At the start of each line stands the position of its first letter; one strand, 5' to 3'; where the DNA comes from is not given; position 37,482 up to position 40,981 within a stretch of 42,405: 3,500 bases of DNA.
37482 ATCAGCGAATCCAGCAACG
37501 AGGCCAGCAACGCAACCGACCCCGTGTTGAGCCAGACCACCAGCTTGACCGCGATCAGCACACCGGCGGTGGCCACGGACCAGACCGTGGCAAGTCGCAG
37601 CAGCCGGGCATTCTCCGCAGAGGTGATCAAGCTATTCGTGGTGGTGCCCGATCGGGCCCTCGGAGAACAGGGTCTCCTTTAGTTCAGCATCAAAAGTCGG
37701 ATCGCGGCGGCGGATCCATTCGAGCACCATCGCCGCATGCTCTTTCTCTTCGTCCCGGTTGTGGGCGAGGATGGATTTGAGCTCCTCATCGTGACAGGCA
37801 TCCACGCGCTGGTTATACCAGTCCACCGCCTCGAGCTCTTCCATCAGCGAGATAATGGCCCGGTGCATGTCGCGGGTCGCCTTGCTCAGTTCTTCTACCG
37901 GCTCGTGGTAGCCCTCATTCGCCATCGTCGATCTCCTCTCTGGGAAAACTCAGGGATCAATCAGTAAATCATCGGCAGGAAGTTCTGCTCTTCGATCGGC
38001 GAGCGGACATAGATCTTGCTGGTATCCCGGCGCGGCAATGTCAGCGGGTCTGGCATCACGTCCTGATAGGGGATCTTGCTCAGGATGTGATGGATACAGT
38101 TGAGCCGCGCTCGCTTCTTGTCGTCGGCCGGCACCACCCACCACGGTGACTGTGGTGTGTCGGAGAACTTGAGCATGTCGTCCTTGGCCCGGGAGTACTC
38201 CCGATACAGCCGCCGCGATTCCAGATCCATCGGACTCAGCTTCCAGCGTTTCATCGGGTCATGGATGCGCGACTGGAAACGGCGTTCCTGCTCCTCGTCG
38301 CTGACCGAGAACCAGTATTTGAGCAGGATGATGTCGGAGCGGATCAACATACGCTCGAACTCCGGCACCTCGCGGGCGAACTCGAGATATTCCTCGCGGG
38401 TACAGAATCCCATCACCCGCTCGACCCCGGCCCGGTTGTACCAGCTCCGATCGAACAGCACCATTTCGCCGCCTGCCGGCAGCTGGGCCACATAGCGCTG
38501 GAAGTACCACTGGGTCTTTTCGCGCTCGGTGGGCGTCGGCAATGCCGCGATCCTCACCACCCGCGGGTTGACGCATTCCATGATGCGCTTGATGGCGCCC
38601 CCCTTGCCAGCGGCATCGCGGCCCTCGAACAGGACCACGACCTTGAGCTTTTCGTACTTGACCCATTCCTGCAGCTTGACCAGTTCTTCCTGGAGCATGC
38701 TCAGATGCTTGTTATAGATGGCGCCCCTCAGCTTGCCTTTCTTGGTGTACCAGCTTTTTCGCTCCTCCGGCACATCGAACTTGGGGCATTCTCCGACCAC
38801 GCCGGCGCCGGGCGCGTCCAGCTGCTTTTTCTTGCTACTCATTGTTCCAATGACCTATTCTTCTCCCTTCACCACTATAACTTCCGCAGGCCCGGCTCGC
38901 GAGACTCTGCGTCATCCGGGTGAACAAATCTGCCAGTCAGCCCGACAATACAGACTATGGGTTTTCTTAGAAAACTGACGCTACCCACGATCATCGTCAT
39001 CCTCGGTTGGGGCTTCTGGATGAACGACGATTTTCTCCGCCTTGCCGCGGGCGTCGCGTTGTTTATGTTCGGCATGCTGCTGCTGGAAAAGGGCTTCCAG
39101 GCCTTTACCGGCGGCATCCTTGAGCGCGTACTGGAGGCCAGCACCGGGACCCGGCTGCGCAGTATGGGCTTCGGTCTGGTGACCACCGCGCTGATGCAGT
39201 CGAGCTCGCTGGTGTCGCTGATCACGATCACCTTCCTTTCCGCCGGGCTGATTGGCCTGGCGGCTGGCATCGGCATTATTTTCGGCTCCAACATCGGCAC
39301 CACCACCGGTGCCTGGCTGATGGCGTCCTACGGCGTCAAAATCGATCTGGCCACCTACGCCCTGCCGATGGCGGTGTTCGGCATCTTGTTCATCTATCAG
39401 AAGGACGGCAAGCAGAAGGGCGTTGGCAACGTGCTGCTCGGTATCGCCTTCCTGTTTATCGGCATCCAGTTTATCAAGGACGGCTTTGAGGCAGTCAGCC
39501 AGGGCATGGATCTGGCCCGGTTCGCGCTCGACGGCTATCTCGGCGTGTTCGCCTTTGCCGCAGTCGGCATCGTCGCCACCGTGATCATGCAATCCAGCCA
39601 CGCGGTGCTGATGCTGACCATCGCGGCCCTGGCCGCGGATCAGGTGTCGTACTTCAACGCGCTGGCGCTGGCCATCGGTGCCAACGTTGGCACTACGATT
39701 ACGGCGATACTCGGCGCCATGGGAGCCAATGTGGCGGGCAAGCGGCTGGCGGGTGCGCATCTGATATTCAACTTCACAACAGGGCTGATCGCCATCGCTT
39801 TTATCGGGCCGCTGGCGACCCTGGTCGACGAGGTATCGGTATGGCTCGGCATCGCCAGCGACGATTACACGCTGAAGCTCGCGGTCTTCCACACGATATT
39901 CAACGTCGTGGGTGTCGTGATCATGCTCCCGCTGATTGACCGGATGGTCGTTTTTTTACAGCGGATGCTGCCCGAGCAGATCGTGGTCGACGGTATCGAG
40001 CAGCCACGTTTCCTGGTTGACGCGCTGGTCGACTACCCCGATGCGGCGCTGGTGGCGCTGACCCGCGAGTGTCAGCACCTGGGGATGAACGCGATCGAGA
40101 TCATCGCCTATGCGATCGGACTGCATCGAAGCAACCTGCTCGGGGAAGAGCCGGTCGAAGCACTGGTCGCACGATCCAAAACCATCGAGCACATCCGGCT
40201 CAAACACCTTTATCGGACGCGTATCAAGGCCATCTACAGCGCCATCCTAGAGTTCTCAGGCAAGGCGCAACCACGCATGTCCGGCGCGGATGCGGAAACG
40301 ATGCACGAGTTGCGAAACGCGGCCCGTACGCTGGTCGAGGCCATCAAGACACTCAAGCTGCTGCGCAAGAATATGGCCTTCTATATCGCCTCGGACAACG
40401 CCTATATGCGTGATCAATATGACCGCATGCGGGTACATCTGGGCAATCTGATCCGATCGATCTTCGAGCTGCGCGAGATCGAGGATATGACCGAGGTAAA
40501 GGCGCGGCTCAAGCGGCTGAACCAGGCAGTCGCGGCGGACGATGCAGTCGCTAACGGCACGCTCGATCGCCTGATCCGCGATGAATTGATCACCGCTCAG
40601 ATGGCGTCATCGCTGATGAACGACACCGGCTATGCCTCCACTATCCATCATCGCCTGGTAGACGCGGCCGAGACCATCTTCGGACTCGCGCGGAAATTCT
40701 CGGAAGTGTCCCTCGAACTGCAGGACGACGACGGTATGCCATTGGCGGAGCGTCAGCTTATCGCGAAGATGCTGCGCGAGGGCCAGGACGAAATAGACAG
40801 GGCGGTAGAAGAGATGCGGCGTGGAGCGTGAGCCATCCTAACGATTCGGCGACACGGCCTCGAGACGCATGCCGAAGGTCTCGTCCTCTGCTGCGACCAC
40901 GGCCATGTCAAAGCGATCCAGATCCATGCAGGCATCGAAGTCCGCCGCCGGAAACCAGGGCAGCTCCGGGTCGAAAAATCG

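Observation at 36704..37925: Encapsulated-ferritin homologue with no targeting peptide and no encapsulin, translationally coupled to a FieF-type CDF exporter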

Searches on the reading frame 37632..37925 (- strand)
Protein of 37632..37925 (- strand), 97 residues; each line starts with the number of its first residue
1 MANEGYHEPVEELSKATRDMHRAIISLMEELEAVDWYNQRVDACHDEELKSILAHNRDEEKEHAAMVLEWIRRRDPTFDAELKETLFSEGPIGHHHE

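Call 3: search_protein_families(library=pfam, proteins=[window:37632-37925:-], max_evalue=0.01)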
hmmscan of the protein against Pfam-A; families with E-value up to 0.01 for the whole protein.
window:37632-37925:- (97 aa): 1 family
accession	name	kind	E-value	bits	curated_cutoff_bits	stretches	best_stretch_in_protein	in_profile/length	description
PF22277.2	EncFtn-like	-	7.4e-44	147.9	27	1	6-89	2-85/85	EncFtn-like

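Call 4: search_protein_families(library=ncbifam, proteins=[window:37632-37925:-], max_evalue=0.01)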
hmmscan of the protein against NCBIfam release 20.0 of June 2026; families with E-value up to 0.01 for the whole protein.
window:37632-37925:- (97 aa): 3 families
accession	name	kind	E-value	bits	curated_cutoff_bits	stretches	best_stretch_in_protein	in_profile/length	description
TIGR04535.1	ferrit_encaps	subfamily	3e-39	133.5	125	1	6-95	1-90/114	encapsulin-associated ferritin-like protein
NF058679.1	EncB_fam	subfamily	1e-22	80.4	90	1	7-85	9-87/117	encapsulin nanocompartment ferritin-likeEncB family encapsulin nanocompartment ferritin-like cargo protein cargo protein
NF058678.1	EncB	exception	0.00016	21.9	210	1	18-84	10-76/160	encapsulin nanocompartment ferritin-like cargo protein EncB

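Call 7: find_homologous_proteins(query=window:37632-37925:-)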
Query window:37632-37925:- (97 aa): 8000 proteins with E <= 0.001 among 8000 candidates; the best 120 are listed.
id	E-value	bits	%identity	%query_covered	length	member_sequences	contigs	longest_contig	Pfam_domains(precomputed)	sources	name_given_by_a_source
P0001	1.3e-58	213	100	100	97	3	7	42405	PF22277.3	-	-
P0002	6.5e-57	207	97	100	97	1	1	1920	PF22277.3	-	-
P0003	2.1e-56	206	96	100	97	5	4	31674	PF22277.3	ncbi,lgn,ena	-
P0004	1.6e-54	200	93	100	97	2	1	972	PF22277.3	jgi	jgi:hypothetical protein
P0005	1.9e-52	193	88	100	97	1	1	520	PF22277.3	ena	-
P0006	2.0e-52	193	88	100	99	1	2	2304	PF22277.3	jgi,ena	-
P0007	1.5e-51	190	89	100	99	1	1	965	PF22277.3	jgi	-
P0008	2.4e-51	190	72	97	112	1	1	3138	PF22277.3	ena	-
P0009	2.5e-51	189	90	100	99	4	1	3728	PF22277.3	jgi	jgi:ferritin-like protein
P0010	2.5e-51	189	87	100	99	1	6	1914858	PF22277.3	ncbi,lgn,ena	ncbi:MAG: encapsulin-associated ferritin-like protein [Gammaproteobacteria bacterium]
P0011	3.5e-51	189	87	100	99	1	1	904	PF22277.3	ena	-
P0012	6.0e-51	188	92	98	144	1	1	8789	PF22277.3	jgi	-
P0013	6.3e-51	188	88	98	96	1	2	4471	PF22277.3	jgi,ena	-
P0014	6.5e-51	188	88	98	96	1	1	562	PF22277.3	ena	-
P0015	6.5e-51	188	88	100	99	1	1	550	PF22277.3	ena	-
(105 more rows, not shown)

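Call 9: find_related_loci(query=window:37632-37925:-, collection=genome_contigs, flank=4000)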
Query window:37632-37925:- (97 aa) in genome_contigs; peptide patterns used: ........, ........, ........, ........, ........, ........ (x = any residue, [..] = any of these).
600 stretches matched a pattern (row limit reached: there are more); 592 encode a relative of the query (tblastn E <= 1e-3); the best 80 are kept; 80 distinct loci.
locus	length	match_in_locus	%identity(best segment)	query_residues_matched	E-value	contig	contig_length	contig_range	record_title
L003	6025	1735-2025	96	1-97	3e-60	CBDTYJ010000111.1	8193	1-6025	MAG TPA_asm: uncultured Gammaproteobacteria bacterium isolate ERR2431959_maxbin2_4 genome assembly, contig: ERZ23878264.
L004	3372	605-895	95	1-97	2e-59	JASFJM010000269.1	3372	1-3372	MAG: Gammaproteobacteria bacterium isolate D0608U02metaG_Bin_10 D0608U02metaG_FD_scaffold_7794_c1, whole genome shotgun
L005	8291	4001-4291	87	1-97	1e-55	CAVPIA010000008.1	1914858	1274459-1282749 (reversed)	MAG: uncultured Gammaproteobacteria bacterium isolate MFD09964.bin.1.93 genome assembly, contig: contig_9033, whole geno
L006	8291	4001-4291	87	1-97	2e-54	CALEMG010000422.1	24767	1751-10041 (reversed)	MAG TPA_asm: uncultured Alphaproteobacteria bacterium isolate SRR3401491_bin.77_CONCOCT_v1.1_MAG genome assembly, contig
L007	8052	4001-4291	86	1-97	3e-54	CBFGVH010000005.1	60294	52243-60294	MAG TPA_asm: uncultured Gammaproteobacteria bacterium isolate SRR17295757_binner13_Refined_112 genome assembly, contig:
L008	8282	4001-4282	88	1-94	1e-53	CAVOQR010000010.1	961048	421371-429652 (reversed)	MAG: uncultured Gammaproteobacteria bacterium isolate MFD09964.bin.1.69 genome assembly, contig: contig_9030, whole geno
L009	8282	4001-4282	86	1-94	1e-52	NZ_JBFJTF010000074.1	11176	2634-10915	MAG: Immundisolibacter sp. isolate Mix_sand19.2022.05.D.1 k141_1435506_length_11176_cov_11.0000, whole genome shotgun se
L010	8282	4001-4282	86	1-94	7e-53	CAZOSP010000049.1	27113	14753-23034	MAG TPA_asm: uncultured Thiomargarita sp. isolate SRP141376_co5_251 genome assembly, contig: NODE_4147_length_27113_cov_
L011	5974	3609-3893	83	1-95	2e-52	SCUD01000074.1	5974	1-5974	MAG: Gammaproteobacteria bacterium isolate FW602_bin.2 FW602_bin.2-52040, whole genome shotgun sequence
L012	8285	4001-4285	85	1-95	6e-52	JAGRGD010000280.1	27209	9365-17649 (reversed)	MAG: Rhodocyclaceae bacterium isolate HKST-UBA167 k127_2950004, whole genome shotgun sequence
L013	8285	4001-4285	83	1-95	6e-52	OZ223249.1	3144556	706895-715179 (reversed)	MAG: uncultured Methylophaga sp. isolate be6ea3e9-5828-4cc7-a1a6-125cee3a2ac1 genome assembly, chromosome: 1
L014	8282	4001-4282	85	1-94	7e-52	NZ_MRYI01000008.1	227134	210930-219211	Hahella sp. CCB-MM4 Scaffold8, whole genome shotgun sequence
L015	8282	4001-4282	84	1-94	4e-52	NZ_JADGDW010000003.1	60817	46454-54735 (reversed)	MAG: Candidatus Albibeggiatoa sp. nov. BB20 NODE_439_length_60817_cov_4.081870, whole genome shotgun sequence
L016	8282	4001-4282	86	1-94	5e-52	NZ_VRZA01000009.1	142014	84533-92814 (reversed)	Parahaliea maris strain HSLHS9 NODE_9_length_142014_cov_176.475, whole genome shotgun sequence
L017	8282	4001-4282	83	1-94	7e-52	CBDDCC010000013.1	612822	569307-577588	MAG: Rhodospirillales bacterium isolate 49eb7ec8-7e6e-496e-ac33-4637e083baf7 genome assembly, contig: contig_13, whole g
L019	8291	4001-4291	84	1-97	1e-51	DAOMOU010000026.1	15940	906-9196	MAG TPA_asm: Gammaproteobacteria bacterium isolate AMR_MDS_5878 NODE_1608_length_15940_cov_8.504060, whole genome shotgu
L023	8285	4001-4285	84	1-95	2e-51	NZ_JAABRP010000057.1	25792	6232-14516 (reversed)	MAG: Thiocapsa sp. isolate S07.Bin152 Scaffold_36_2, whole genome shotgun sequence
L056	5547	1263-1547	79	1-95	7e-50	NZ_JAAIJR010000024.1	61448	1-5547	Thiorhodococcus mannitoliphagus strain DSM 18266 NODE_24_length_61448_cov_25.1458, whole genome shotgun sequence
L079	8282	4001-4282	82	1-94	1e-49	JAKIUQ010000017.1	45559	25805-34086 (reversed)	MAG: Emcibacter sp. isolate D100SM.bin.21 NODE_354_length_45559_cov_6.531476, whole genome shotgun sequence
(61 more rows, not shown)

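Call 17: search_solved_structures(query=window:37632-37925:-, show_alignments=3)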
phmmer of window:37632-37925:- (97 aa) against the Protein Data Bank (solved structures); distinct sequences matched with E-value up to 0.001: 12.
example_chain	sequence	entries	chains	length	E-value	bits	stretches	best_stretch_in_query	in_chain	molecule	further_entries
3k6c_A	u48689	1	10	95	4.3e-44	151.8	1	1-94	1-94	Uncharacterized protein NE0167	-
5da5_A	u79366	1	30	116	1.6e-33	117.9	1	4-93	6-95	Rru_A0973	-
33bf_A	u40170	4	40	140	4.8e-33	116.4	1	4-92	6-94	Encapsulated ferritin-like protein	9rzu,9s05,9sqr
5n5f_A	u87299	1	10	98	6.4e-33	116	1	3-92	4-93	encapsulated ferritin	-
7oe2_1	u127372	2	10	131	8.6e-33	115.6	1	1-92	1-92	Haliangium ochraceum Encapsulated ferritin localisation sequence | Haliangium ochraceum encapsulated ferritin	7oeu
6sv1_A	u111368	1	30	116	9e-33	115.5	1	4-93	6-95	Encapsulated Ferritin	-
6suw_A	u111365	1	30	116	9e-33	115.5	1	4-93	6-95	Uncharacterized protein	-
5l8b_A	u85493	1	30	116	9e-33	115.5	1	4-93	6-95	Uncharacterized protein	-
5l89_A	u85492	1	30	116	9e-33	115.5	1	4-93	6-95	Rru_A0973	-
5l8g_A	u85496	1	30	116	3.3e-32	113.7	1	4-93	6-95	Uncharacterized protein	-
5l8f_A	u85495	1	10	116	1.2e-30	108.7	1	4-93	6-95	Rru_A0973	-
7s8t_A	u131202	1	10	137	4.3e-10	42.9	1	19-86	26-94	EncC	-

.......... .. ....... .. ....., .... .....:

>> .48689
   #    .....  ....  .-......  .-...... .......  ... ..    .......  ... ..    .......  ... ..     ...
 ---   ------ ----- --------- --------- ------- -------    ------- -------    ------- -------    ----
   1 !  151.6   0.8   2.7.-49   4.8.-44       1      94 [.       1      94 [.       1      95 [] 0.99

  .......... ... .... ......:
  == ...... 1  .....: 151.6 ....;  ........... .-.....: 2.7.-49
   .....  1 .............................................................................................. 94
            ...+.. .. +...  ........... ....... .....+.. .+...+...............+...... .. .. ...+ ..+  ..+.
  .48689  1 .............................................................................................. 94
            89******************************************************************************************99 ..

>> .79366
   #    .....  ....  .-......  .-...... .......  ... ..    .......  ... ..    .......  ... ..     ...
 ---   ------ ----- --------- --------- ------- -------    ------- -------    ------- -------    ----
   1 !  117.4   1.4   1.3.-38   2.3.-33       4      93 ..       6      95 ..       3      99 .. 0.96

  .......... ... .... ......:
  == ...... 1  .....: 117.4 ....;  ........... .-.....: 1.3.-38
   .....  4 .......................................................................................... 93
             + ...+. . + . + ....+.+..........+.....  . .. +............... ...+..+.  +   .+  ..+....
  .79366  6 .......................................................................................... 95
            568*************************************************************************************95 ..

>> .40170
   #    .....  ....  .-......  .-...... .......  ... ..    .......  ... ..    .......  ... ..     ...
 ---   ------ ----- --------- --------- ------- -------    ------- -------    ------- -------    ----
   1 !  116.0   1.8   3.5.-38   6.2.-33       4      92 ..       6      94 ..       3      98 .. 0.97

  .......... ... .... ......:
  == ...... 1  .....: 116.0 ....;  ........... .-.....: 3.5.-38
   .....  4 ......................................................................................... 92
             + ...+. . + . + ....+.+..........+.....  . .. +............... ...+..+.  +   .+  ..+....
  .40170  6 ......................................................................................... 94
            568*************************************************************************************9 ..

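Call 31: search_protein_families(library=pfam, alignment_id=A1, max_evalue=0.00001)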
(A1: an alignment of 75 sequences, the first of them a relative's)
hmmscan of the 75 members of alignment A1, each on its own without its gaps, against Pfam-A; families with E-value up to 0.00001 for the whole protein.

A. member 1, L005:3081-3962:+ (294 aa): 1 family
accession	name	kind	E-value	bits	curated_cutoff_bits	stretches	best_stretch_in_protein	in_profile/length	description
PF03976.20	PPK2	-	1.5e-103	345.7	22.3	1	39-263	2-226/229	Polyphosphate kinase 2 (PPK2)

B. families by the number of members that match (of 75 scanned): 103 families (the first 25 are shown)
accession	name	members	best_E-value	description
PF02754.22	CCG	5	3.1e-15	Cysteine-rich domain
PF07992.20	Pyr_redox_2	4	2.8e-44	Pyridine nucleotide-disulphide oxidoreductase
PF03486.20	HI0933_like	3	2e-88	HI0933-like protein Rossmann domain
PF00174.25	Oxidored_molyb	3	2.4e-31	Oxidoreductase molybdopterin binding domain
PF01266.30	DAO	3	2.8e-10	FAD dependent oxidoreductase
PF03976.20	PPK2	2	2.7e-106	Polyphosphate kinase 2 (PPK2)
PF00890.30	FAD_binding_2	2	2.2e-98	FAD binding domain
PF00990.26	GGDEF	2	3.7e-44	Diguanylate cyclase, GGDEF domain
PF01895.24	PhoU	2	4.4e-30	PhoU domain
PF00004.35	AAA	2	1.5e-25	ATPase family associated with various cellular activities (AAA)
PF07728.20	AAA_5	2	1e-17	AAA domain (dynein-related subfamily)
PF13738.12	Pyr_redox_3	2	7.3e-15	Pyridine nucleotide-disulphide oxidoreductase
PF00070.33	Pyr_redox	2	3.3e-14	Pyridine nucleotide-disulphide oxidoreductase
PF01134.28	GIDA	2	2e-09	Glucose inhibited division protein A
PF12831.13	FAD_oxidored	2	2.9e-09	FAD dependent oxidoreductase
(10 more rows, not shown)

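Call 32: search_protein_families(library=pfam, alignment_id=A2, max_evalue=0.00001)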
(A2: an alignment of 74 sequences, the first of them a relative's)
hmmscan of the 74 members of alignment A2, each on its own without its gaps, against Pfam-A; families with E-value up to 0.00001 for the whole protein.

A. member 1, L003:2030-2953:+ (308 aa): 2 families
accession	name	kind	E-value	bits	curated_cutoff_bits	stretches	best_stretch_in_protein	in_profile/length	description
PF01545.26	Cation_efflux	-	6.5e-43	147.3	26.6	1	18-208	4-198/198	Cation efflux family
PF16916.11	ZT_dimer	-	2.7e-24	85.4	26.7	1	214-288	3-77/78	Dimerisation domain of Zinc Transporter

B. families by the number of members that match (of 74 scanned): 100 families (the first 25 are shown)
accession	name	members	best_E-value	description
PF12007.14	DUF3501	4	5.2e-77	Protein of unknown function (DUF3501)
PF03466.25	LysR_substrate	3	5.2e-45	LysR substrate binding domain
PF01545.26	Cation_efflux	3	4.3e-44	Cation efflux family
PF16916.11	ZT_dimer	3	3.4e-25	Dimerisation domain of Zinc Transporter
PF00126.33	HTH_1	3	4e-24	Bacterial regulatory helix-turn-helix protein, lysR family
PF00583.31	Acetyltransf_1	3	3.7e-20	Acetyltransferase (GNAT) family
PF00753.33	Lactamase_B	3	5.5e-18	Metallo-beta-lactamase superfamily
PF00393.24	6PGD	1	7.2e-132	6-phosphogluconate dehydrogenase, C-terminal domain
PF00916.26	Sulfate_transp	1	1.5e-105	Sulfate permease family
PF08811.16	DUF1800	1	4.7e-101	Protein of unknown function (DUF1800)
PF06808.19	DctM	1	2.1e-86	Tripartite ATP-independent periplasmic transporter, DctM component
PF20979.2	Arginosuc_syn_C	1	1.5e-83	Arginosuccinate synthase C-terminal domain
PF00141.28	peroxidase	1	2.6e-75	Peroxidase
PF01026.27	TatD_DNase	1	9e-72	TatD related DNase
PF04445.19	SAM_MT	1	1.1e-71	Putative SAM-dependent methyltransferase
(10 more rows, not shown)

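Call 55: search_protein_families(library=pfam, proteins=[L012:4310-6493:-, L056:1698-3917:-, L079:4366-6594:+, L023:2952-3713:+, L019:2103-3014:+], max_evalue=0.00001)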
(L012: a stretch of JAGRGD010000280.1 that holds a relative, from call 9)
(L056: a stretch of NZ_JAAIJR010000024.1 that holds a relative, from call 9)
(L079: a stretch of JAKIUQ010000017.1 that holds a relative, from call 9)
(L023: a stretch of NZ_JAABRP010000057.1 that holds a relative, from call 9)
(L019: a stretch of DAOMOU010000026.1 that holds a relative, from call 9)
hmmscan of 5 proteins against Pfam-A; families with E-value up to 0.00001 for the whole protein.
L012:4310-6493:- (727 aa): 12 families
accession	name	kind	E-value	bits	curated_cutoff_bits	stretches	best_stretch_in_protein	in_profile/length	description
PF13844.12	Glyco_transf_41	-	2.1e-23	82.8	25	2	367-525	74-233/543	Glycosyl transferase family 41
PF07719.23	TPR_2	-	3.4e-19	67.8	27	0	97-125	5-33/34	Tetratricopeptide repeat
PF13181.12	TPR_8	-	7.6e-15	54.2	25.7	0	96-124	4-32/34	Tetratricopeptide repeat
PF13424.12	TPR_12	-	6.6e-12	45.9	30.1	1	245-317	2-76/77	Tetratricopeptide repeat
PF00515.34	TPR_1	-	1.4e-11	44.2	27.8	0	97-124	5-32/34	Tetratricopeptide repeat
PF13432.12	TPR_16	-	1.2e-10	42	32.7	2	30-86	2-58/65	Tetratricopeptide repeat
PF13414.12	TPR_11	-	3e-10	40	26.8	0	101-141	2-42/42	TPR repeat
PF14559.12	TPR_19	-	4e-10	40.3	25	1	73-124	5-56/68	Tetratricopeptide repeat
PF13428.12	TPR_14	-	1e-08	35.5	23.5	0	96-136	4-44/44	Tetratricopeptide repeat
PF13431.12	TPR_17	-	3e-08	33.8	24.4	0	48-79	2-33/34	Tetratricopeptide repeat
PF13174.12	TPR_6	-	3.5e-07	30.9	26.3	0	29-57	4-32/33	Tetratricopeptide repeat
PF13176.12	TPR_7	-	4.2e-07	30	27.9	0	97-124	3-32/36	Tetratricopeptide repeat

L056:1698-3917:- (739 aa): 5 families
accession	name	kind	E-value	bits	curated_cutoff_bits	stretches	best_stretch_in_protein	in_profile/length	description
PF17941.7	PP_kinase_C_1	-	4.5e-68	228.5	25.7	1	355-520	1-165/167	Polyphosphate kinase C-terminal domain 1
PF13090.12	PP_kinase_C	-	7e-62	208.4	25.8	1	529-699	2-172/172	Polyphosphate kinase C-terminal domain 2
PF02503.22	PP_kinase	-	4.2e-53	180.2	31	1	152-328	5-183/183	Polyphosphate kinase middle domain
PF13089.11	PP_kinase_N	-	2.3e-39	134.5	23.8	1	35-140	1-107/107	Polyphosphate kinase N-terminal domain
PF13091.12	PLDc_2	-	1.7e-11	44.5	27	0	397-515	14-130/132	PLD-like domain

L079:4366-6594:+ (743 aa): 1 family
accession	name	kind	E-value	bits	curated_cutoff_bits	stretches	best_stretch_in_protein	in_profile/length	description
PF00141.28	peroxidase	-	2.6e-75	253.7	27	2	97-405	11-236/237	Peroxidase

L023:2952-3713:+ (254 aa): 1 family
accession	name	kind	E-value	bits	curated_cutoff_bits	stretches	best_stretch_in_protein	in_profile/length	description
PF01895.24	PhoU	-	1.9e-29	102.3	23.5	2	33-119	1-87/89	PhoU domain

L019:2103-3014:+ (303 aa): 1 family
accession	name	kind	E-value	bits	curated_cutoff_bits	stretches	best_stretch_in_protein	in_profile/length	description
PF04029.19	2-ph_phosp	-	3.5e-44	151.1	26.4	1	76-228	11-163/226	2-phosphosulpholactate phosphatase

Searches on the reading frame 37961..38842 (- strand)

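Call 3: search_protein_families(library=pfam, proteins=[window:37961-38842:-], max_evalue=0.01)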
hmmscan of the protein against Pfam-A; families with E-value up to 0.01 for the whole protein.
window:37961-38842:- (293 aa): 1 family
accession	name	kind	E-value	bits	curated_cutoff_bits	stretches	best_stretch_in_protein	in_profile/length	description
PF03976.20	PPK2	-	3.4e-105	351.1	22.3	1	42-262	6-226/229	Polyphosphate kinase 2 (PPK2)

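Call 4: search_protein_families(library=ncbifam, proteins=[window:37961-38842:-], max_evalue=0.01)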
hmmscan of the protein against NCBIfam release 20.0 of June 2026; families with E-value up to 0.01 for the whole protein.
window:37961-38842:- (293 aa): 5 families
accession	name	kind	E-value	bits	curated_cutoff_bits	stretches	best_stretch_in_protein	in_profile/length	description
TIGR03707.1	PPK2_P_aer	equivalog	2e-109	364.6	301.8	1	40-262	4-226/230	polyphosphate kinase 2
TIGR03708.1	poly_P_AMP_trns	equivalog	5.2e-67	226.6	547.65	1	38-257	270-489/493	polyphosphate:AMP phosphotransferase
TIGR03709.1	PPK2_rel_1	subfamily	2.7e-53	180.9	247.2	1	42-256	30-245/264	PPK2 family polyphosphate kinase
NF050016.1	PolyPhAMPPhtase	equivalog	1.3e-52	179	800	1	36-257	251-469/472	polyphosphate:AMP phosphotransferase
NF042973.1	ADPpolyPPhtase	equivalog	1.1e-42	146.3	450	1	42-255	32-258/285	ADP-polyphosphate phosphotransferase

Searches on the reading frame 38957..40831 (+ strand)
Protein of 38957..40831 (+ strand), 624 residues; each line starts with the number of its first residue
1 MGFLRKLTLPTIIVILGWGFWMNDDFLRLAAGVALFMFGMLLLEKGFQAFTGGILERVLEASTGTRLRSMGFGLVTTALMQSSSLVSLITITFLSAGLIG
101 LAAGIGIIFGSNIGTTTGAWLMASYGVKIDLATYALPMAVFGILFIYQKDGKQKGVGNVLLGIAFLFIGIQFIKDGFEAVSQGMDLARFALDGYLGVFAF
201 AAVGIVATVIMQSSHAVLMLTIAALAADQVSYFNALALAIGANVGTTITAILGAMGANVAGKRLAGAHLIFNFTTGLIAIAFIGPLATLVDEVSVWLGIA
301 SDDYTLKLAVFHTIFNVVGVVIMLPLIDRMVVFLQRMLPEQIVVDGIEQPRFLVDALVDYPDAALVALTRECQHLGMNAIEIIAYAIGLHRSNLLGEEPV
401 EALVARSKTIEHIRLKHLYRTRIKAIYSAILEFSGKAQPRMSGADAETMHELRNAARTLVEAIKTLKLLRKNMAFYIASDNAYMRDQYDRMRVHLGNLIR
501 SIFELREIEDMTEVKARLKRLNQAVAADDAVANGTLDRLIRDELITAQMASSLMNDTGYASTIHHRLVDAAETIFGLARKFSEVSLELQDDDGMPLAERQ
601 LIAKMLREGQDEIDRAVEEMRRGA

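Call 3: search_protein_families(library=pfam, proteins=[window:38957-40831:+], max_evalue=0.01)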
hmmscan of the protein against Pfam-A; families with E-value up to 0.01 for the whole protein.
window:38957-40831:+ (624 aa): 1 family
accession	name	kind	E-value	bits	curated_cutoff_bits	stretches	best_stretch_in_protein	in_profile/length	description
PF02690.20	Na_Pi_cotrans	-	2.3e-42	144.7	29.1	2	35-174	1-136/137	Na+/Pi-cotransporter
